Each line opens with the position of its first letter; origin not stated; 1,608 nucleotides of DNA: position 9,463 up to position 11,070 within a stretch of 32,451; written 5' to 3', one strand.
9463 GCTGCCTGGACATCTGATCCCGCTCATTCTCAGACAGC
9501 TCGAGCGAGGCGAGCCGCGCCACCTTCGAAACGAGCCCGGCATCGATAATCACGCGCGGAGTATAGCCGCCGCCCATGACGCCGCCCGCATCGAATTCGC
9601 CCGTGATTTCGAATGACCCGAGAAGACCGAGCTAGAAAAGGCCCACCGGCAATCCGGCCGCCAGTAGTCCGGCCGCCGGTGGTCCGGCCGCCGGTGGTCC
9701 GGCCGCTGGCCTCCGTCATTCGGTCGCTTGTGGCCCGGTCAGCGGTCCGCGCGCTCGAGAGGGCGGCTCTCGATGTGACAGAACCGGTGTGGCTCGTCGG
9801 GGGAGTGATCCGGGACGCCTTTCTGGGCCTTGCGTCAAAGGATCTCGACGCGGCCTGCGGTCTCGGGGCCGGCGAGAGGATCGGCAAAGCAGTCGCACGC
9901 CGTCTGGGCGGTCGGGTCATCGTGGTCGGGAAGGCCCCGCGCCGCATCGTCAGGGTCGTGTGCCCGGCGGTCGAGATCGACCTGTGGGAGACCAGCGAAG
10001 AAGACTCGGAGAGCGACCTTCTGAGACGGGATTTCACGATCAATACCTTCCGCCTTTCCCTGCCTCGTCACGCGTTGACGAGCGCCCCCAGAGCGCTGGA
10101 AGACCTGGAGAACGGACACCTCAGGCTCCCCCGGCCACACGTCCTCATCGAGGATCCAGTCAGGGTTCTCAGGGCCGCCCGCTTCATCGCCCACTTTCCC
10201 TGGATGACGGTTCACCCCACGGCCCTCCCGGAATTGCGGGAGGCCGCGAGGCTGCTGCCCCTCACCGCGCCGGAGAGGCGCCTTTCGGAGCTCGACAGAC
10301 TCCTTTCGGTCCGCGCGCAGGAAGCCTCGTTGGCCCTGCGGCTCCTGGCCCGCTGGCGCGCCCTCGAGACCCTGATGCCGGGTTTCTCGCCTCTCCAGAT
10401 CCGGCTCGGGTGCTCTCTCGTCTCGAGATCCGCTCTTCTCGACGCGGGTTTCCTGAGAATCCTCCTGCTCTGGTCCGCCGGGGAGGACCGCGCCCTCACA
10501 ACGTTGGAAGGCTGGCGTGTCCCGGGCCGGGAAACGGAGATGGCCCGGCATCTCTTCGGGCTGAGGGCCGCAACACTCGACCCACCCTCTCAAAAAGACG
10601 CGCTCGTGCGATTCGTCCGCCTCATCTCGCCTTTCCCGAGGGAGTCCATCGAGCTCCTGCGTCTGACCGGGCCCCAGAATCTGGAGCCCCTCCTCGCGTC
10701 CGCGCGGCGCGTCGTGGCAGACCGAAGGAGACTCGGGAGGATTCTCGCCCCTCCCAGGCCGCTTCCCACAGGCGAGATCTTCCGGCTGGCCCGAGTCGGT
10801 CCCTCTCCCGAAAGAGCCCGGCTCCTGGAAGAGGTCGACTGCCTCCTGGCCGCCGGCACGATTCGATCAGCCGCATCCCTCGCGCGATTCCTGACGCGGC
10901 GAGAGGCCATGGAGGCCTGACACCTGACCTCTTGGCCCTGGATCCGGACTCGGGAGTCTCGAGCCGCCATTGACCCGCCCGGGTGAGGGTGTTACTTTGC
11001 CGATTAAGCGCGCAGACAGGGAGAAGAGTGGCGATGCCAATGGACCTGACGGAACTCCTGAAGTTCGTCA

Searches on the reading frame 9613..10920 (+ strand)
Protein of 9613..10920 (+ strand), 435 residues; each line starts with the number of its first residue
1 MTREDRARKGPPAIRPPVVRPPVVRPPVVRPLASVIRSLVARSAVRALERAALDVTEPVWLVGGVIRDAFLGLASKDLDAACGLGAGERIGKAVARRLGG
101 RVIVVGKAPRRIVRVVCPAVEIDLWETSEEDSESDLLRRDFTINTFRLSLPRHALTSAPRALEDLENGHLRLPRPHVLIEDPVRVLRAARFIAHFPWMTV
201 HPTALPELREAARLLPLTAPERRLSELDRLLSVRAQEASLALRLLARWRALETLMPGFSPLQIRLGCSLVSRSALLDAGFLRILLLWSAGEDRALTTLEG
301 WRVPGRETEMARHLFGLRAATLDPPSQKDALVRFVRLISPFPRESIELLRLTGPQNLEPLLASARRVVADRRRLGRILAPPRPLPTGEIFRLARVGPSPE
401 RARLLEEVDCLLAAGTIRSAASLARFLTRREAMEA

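Call 13: search_protein_families(library=pfam, proteins=[window:9613-10920:+], max_evalue=0.01)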
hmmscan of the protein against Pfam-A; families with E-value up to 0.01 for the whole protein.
window:9613-10920:+ (435 aa): 2 families
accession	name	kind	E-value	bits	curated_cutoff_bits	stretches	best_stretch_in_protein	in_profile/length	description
PF01743.26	PolyA_pol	-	1.4e-10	42.1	23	1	59-171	1-126/126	Poly A polymerase head domain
PF12627.12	PolyA_pol_RNAbd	-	0.0027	17.9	22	0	199-259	3-61/64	Probable RNA and SrmB- binding site of polymerase A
